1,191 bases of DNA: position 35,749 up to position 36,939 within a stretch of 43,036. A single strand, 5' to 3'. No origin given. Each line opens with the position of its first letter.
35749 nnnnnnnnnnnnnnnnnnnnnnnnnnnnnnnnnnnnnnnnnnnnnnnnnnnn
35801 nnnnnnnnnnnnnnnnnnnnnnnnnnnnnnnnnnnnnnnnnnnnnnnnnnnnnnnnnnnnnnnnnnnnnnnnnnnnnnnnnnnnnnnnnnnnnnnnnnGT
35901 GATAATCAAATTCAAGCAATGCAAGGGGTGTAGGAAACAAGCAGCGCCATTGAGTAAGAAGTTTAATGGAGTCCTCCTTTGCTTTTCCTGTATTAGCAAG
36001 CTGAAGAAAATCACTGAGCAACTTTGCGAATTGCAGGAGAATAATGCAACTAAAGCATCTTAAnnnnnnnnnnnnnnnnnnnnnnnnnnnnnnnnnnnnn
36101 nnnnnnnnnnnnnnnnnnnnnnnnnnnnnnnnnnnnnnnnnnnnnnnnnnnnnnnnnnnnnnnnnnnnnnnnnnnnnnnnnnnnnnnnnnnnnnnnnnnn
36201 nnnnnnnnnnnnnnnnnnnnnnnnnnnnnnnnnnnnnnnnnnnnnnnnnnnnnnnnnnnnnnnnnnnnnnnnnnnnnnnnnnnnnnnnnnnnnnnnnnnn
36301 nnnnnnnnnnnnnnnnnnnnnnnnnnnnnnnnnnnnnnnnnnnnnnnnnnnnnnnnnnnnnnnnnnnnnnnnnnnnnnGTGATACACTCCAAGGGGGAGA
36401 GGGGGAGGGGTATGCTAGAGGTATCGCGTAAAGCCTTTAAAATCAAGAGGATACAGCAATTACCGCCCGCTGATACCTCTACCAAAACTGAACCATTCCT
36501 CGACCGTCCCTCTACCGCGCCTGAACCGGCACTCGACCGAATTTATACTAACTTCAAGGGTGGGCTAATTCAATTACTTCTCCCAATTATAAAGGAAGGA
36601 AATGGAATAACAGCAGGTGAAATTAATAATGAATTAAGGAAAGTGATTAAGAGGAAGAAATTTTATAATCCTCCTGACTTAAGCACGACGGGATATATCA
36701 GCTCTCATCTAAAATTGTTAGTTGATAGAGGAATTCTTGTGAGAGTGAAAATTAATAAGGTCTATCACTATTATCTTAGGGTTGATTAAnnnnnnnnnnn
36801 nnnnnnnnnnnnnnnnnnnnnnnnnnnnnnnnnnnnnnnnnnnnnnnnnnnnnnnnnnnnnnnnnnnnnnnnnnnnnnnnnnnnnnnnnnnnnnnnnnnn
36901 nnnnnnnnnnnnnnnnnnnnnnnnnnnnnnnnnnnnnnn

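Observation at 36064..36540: Origin-like region: 11-bp phased iterons, an AT-rich core inside G-run/C-run inverted arms, and inverted iterons within the adjacent wHTH gene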

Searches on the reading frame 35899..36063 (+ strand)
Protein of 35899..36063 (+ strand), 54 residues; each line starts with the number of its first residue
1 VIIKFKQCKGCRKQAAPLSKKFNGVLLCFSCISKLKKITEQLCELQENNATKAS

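Call 8: search_protein_families(library=pfam, proteins=[window:35899-36063:+], max_evalue=0.1)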
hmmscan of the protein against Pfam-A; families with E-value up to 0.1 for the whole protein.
window:35899-36063:+ (54 aa): 1 family
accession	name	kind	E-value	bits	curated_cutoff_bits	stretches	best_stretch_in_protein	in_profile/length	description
PF18912.6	DZR_2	-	0.0057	16.9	27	1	7-44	9-40/56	Double zinc ribbon domain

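Call 9: search_protein_families(library=phrogs, proteins=[window:35899-36063:+], max_evalue=0.01)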
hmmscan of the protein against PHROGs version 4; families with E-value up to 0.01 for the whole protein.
window:35899-36063:+ (54 aa): 0 families

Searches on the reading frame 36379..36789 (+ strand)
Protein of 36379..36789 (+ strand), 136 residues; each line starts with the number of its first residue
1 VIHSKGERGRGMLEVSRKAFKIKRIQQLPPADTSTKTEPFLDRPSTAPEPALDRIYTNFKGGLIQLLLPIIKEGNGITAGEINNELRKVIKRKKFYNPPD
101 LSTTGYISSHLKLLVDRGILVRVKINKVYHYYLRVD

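Call 8: search_protein_families(library=pfam, proteins=[window:36379-36789:+], max_evalue=0.1)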
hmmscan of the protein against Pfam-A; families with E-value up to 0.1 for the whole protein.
window:36379-36789:+ (136 aa): 0 families

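Call 9: search_protein_families(library=phrogs, proteins=[window:36379-36789:+], max_evalue=0.01)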
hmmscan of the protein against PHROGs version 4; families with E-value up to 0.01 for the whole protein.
window:36379-36789:+ (136 aa): 0 families

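Call 12: find_related_loci(query=window:36379-36789:+, collection=viral_contigs, flank=5000)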
Query window:36379-36789:+ (136 aa) in viral_contigs; peptide patterns used: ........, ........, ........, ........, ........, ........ (x = any residue, [..] = any of these).
7 stretches matched a pattern, but none encodes a relative of the query by tblastn (E <= 1e-3).

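Call 15: find_homologous_proteins(query=window:36412-36789:+, max_evalue=0.01)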
Query window:36412-36789:+ (125 aa): 1 proteins with E <= 0.01 among 3 candidates.
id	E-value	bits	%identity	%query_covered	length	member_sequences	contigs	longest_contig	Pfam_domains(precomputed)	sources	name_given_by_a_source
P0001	1.1e-75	269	100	100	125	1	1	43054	-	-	-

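Call 23: predict_structure(protein=window:36412-36789:+)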
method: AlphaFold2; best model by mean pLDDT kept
length: 125 residues; sequences in the alignment: 1
mean_pLDDT: 41.0   pTM: 0.22
mean pLDDT of the five models: 41.0, 39.7, 36.1, 35.0, 34.6
residues with pLDDT >= 90: 0; 70-90: 0; 50-70: 10; < 50: 115
segments of 3 or more residues with pLDDT < 50: 1-5, 9-11, 15-21, 24-33, 35-51, 53-70, 72-125
pLDDT, mean of each block of 10 residues (from residue 1): 43 48 47 44 39 44 44 45 35 35 39 34 33
secondary structure, 60 per line:
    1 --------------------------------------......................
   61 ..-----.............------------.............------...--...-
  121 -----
elements in order: H39-62 H68-80 H93-105 E112-114 E117-119

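Call 24: search_protein_representatives(protein=window:36412-36789:+)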
Query: 125 residues. Proteins with E-value up to 0.001 (for the whole library): 7; up to 1e-10: 4; up to 1e-30: 1. The best 7 are listed.
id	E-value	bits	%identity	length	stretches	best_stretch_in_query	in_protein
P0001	3.5e-76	269.3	100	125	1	1-125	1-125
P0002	2.6e-23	98.7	48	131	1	1-124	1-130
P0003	7.4e-18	81.1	52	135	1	37-124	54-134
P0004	1.8e-14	70.2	40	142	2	40-125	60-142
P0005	2.4e-07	47.2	33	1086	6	43-90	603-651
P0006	2.1e-04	37.7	42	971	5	38-66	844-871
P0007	5.0e-04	36.5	30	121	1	5-124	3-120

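Call 26: find_encoding_contigs(protein=P0002, flank=6000, max_places=4)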
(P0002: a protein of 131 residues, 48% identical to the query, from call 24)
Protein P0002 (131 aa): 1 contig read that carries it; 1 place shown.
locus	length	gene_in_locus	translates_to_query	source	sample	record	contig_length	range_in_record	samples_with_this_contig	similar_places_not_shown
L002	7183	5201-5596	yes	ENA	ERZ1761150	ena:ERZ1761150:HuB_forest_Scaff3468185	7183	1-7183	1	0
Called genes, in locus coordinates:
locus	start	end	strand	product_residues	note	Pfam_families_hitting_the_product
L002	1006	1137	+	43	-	-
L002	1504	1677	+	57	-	-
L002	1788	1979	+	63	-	-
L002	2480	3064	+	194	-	-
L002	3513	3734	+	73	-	-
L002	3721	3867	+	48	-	-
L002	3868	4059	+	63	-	-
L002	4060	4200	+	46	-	-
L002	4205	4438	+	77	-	-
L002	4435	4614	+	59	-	-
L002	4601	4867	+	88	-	-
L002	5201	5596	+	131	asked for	-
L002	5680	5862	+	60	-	-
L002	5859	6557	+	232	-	-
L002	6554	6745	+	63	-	-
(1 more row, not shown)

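Call 27: find_encoding_contigs(protein=P0003, flank=6000, max_places=4)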
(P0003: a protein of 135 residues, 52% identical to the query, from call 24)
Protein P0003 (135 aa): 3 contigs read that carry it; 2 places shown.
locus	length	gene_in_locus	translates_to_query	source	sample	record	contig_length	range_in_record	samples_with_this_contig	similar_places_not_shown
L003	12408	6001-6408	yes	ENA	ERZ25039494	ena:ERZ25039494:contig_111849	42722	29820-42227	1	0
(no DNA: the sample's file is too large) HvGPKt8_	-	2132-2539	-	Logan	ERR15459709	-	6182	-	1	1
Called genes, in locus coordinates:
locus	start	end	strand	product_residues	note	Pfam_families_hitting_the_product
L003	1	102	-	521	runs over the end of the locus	-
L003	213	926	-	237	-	-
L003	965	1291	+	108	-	-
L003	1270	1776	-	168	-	-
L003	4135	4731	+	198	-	-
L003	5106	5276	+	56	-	-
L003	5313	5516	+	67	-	-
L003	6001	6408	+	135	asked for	-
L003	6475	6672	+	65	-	-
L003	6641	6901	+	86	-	-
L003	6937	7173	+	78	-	-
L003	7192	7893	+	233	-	-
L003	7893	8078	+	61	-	-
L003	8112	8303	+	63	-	-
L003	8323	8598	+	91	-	-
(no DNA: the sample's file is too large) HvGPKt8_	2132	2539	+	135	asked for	-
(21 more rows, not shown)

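Call 28: find_encoding_contigs(protein=P0004, flank=6000, max_places=4)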
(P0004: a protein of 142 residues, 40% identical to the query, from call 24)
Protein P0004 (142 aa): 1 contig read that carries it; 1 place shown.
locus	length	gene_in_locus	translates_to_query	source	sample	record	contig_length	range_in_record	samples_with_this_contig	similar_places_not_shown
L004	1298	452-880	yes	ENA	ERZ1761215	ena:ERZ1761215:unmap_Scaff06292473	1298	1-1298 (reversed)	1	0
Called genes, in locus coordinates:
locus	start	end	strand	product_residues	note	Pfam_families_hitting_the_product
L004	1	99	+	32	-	?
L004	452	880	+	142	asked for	-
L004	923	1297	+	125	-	?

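Call 29: find_encoding_contigs(protein=P0007, flank=6000, max_places=4)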
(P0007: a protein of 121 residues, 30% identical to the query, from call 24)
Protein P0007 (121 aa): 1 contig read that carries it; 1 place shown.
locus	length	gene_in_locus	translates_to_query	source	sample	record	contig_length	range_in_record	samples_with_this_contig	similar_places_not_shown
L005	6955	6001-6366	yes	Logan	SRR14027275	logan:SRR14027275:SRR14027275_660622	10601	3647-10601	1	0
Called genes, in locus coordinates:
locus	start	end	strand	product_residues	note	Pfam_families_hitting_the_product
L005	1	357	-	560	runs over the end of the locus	-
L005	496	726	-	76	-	-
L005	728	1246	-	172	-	-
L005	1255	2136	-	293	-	-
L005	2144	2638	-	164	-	-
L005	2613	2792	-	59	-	-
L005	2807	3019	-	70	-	-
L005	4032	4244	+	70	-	-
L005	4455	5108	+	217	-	-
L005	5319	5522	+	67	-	-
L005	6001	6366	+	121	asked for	-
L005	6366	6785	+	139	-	-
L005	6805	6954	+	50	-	?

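Call 52: find_homologous_proteins(query=A1, max_evalue=0.01)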
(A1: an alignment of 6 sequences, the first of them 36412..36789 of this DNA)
Query A1 (6 sequences) (125 aa, profile of the alignment): 4 proteins with E <= 0.01 among 1192 candidates.
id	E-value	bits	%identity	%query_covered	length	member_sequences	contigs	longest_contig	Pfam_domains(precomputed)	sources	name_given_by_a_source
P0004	1.8e-47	179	35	100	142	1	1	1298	-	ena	-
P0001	2.3e-47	179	100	100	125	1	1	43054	-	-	-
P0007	9.3e-39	151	28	97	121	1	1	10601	-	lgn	-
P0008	1.0e-19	89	-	-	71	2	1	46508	-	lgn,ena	-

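Call 53: find_encoding_contigs(protein=P0008, flank=6000, max_places=3)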
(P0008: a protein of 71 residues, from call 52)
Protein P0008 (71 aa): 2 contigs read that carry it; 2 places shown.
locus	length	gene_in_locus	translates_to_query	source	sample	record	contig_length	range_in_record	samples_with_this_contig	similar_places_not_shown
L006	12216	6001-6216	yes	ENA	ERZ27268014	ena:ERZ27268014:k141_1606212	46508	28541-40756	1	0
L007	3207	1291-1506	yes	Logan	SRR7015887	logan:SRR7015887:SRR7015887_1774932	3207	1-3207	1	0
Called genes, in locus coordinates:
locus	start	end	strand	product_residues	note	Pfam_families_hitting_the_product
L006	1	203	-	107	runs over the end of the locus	-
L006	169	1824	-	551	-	-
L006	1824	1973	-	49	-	-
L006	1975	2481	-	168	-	-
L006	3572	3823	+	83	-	-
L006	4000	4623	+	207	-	-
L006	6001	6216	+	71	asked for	-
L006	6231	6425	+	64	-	-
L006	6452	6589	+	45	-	-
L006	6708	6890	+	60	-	-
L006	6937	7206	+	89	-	-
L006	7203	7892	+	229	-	-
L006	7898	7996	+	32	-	-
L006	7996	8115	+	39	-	-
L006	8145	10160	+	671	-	PF10263:SprT-like (weak), PF00176:SNF2-rel_dom, PF00271:Helicase_C (weak)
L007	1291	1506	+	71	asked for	-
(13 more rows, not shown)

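Call 65: predict_structure(alignment_id=A2)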
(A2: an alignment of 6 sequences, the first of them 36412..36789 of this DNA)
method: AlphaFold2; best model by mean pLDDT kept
length: 125 residues; sequences in the alignment: 6
mean_pLDDT: 68.9   pTM: 0.50
mean pLDDT of the five models: 68.9, 67.2, 64.4, 63.7, 60.3
residues with pLDDT >= 90: 6; 70-90: 55; 50-70: 46; < 50: 18
segments of 3 or more residues with pLDDT < 50: 1-3, 32-34, 45-47
pLDDT, mean of each block of 10 residues (from residue 1): 50 53 51 51 50 81 84 83 66 74 88 90 82
secondary structure, 60 per line:
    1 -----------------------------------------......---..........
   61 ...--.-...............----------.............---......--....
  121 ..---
elements in order: H42-47 H51-63 H68-82 H93-105 E109-114 E117-122

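Call 68: fold_search(model_id=the predicted structure, library=pdb)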
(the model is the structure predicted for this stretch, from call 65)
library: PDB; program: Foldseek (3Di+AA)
matches with E <= 10: 926; with E <= 0.001: 0
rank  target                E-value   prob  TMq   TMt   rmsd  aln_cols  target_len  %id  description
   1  6uvu_A                7.4e-03  1.00  0.41  0.46  10.4       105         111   16  Crystal structure of the AntR antimony-specific transcriptional repressor (released 2020-11-04)
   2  3cuo_C                1.0e-02  1.00  0.48  0.62   2.6        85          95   14  Crystal structure of the predicted DNA-binding transcriptional regulator from E. coli (released 2008-06-17)
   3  1sd7_B                1.2e-02  1.00  0.47  0.50   3.2        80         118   20  Crystal Structure of a SeMet derivative of MecI at 2.65 A (released 2004-02-24)
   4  6uvu_B                1.5e-02  1.00  0.44  0.48   9.9       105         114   16  Crystal structure of the AntR antimony-specific transcriptional repressor (released 2020-11-04)
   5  3cuo_D                1.7e-02  1.00  0.46  0.60   2.9        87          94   16  Crystal structure of the predicted DNA-binding transcriptional regulator from E. coli (released 2008-06-17)
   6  8zn0_A                1.7e-02  1.00  0.37  0.14   3.8        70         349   21  The Crystal Structure of an Atypical N-methyltransferasea PaOMT9 in P. amurense (released 2025-05-28)
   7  1sd4_A                1.8e-02  1.00  0.47  0.48   2.6        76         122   20  Crystal Structure of a SeMet derivative of BlaI at 2.0 A (released 2004-08-10)
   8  1p6r_MODEL_1_A        2.0e-02  1.00  0.41  0.60   3.1        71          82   21  Solution structure of the DNA binding domain of the repressor BlaI. (released 2003-12-09)
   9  1sax_A                2.1e-02  1.00  0.44  0.46   2.9        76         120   20  Three-dimensional structure of s.aureus methicillin-resistance regulating transcriptional repressor meci in complex wi (released 2004-04-27)
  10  1okr_A                2.5e-02  1.00  0.44  0.46   3.5        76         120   24  Three-dimensional structure of S.aureus methicillin-resistance regulating transcriptional repressor MecI. (released 2003-10-09)
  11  1sd7_A                2.7e-02  1.00  0.45  0.47   3.8        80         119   24  Crystal Structure of a SeMet derivative of MecI at 2.65 A (released 2004-02-24)
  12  1sd6_B                3.3e-02  1.00  0.48  0.51   3.0        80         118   21  Crystal Structure of Native MecI at 2.65 A (released 2004-02-24)
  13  7p6f_BBB              4.0e-02  1.00  0.41  0.50   3.3        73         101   20  1.93 A resolution X-ray crystal structure of the transcriptional regulator SrnR from Streptomyces griseus (released 2022-05-25)
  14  7p6f_AAA              4.0e-02  1.00  0.41  0.49   3.3        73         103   20  1.93 A resolution X-ray crystal structure of the transcriptional regulator SrnR from Streptomyces griseus (released 2022-05-25)
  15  1okr_B                4.0e-02  1.00  0.44  0.45   3.0        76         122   20  Three-dimensional structure of S.aureus methicillin-resistance regulating transcriptional repressor MecI. (released 2003-10-09)
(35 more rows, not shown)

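Call 69: fold_search(model_id=the predicted structure, library=viral)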
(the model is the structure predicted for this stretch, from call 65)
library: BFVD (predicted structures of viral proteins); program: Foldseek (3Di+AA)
matches with E <= 10: 607; with E <= 0.001: 1
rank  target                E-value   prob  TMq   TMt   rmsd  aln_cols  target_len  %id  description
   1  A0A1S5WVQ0            5.6e-04  1.00  0.39  0.35  23.6       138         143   14  (no name in the UniProt tables at hand)
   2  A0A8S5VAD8            1.4e-02  1.00  0.41  0.47   4.3        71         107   18  60S ribosomal protein L8 [Siphoviridae sp. ct6HQ3]
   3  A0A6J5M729            1.6e-02  1.00  0.35  0.38   3.8        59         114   17  Uncharacterized protein [uncultured Caudovirales phage]
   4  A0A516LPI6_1          1.6e-02  1.00  0.46  0.06  15.9       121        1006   15  (no name in the UniProt tables at hand)
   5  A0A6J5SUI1            1.7e-02  0.99  0.48  0.48  13.3       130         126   15  Uncharacterized protein [uncultured Caudovirales phage]
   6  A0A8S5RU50            2.0e-02  1.00  0.42  0.72   3.0        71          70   17  (no name in the UniProt tables at hand)
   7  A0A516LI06            2.2e-02  1.00  0.43  0.67   3.0        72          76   19  (no name in the UniProt tables at hand)
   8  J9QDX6                2.5e-02  0.99  0.40  0.51   4.1        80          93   19  Regulatory protein [Clostridium phage phiMMP02]
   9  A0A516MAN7            2.9e-02  0.99  0.40  0.48  11.7        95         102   17  (no name in the UniProt tables at hand)
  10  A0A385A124            3.1e-02  0.98  0.44  0.45  14.5       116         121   14  (no name in the UniProt tables at hand)
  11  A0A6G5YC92            3.1e-02  0.96  0.34  0.50   4.0        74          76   15  (no name in the UniProt tables at hand)
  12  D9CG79                3.3e-02  1.00  0.44  0.35   3.1        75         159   19  (no name in the UniProt tables at hand)
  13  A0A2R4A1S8            3.3e-02  0.95  0.33  0.07  13.5       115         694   14  (no name in the UniProt tables at hand)
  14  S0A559                4.2e-02  1.00  0.44  0.36   3.5        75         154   16  Uncharacterized protein [Cellulophaga phage phi4:1]
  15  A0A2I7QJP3            4.2e-02  1.00  0.39  0.72   4.1        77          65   10  (no name in the UniProt tables at hand)
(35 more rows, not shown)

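Call 93: search_solved_structures(query=A2, max_evalue=10)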
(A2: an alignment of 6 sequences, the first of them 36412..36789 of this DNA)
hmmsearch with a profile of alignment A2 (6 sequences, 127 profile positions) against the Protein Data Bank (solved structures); distinct sequences matched with E-value up to 10: 6.
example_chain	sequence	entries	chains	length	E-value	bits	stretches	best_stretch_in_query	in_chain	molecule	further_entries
5eqj_A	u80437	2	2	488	0.031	18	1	12-114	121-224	tRNA (adenine(58)-N(1))-methyltransferase non-catalytic subunit TRM6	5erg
8aa9_A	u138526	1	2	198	0.058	17.1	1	54-120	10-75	Replication factor A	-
8aaj_A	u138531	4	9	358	0.23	15.1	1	55-120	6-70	Replication factor A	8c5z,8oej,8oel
4yy5_A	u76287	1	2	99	0.33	14.6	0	35-78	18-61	dTor_3x33L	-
4yy2_A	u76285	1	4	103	0.34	14.6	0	55-85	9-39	dTor_3x33L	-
2ha1_A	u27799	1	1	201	1.4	12.7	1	16-102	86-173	Fibronectin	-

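Call 94: search_protein_families(library=pfam, alignment_id=A2, max_evalue=1)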
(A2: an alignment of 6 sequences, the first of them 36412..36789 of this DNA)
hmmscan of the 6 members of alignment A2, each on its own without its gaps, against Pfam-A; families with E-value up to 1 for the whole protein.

A. member 1, window:36412-36789:+ (125 aa): 1 family
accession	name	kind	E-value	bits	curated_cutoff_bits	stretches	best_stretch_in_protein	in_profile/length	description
PF24266.1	HTH_HVO_0163_N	-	0.14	12.7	31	1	93-121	30-58/70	HVO_0163, N-terminal HTH domain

B. families by the number of members that match (of 6 scanned): 12 families
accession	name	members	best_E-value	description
PF03965.22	Penicillinase_R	3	0.022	Penicillinase repressor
PF18953.6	SAP_new25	1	0.019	SAP domain-containing new25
PF04703.18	FaeA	1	0.037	FaeA-like protein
PF21268.3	Helic-prim_T7_N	1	0.064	Bacteriophage T7 DNA helicase/primase, N-terminal a+b fold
PF00572.24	Ribosomal_L13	1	0.076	Ribosomal protein L13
PF15434.11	FAM104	1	0.077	Family 104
PF09079.17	Cdc6_C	1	0.096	CDC6, C terminal winged helix domain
PF01978.25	TrmB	1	0.11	Sugar-specific transcriptional regulator TrmB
PF24266.1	HTH_HVO_0163_N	1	0.14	HVO_0163, N-terminal HTH domain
PF00538.25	Linker_histone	1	0.16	linker histone H1 and H5 family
PF03288.22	Pox_D5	1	0.16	Poxvirus D5 protein-like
PF20256.3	MoCoBD_2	1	0.25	Molybdopterin cofactor-binding domain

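Call 112: search_dna_similar(query=window:36412-36789:+, collection=plasmids, mode=protein, max_evalue=1, max_rows=10)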
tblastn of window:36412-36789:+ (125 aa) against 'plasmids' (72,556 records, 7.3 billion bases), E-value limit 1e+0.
No match.

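Call 113: search_dna_similar(query=window:36412-36789:+, collection=phages, mode=protein, max_evalue=1, max_rows=10)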
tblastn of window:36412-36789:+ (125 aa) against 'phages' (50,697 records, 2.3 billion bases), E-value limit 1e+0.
No match.
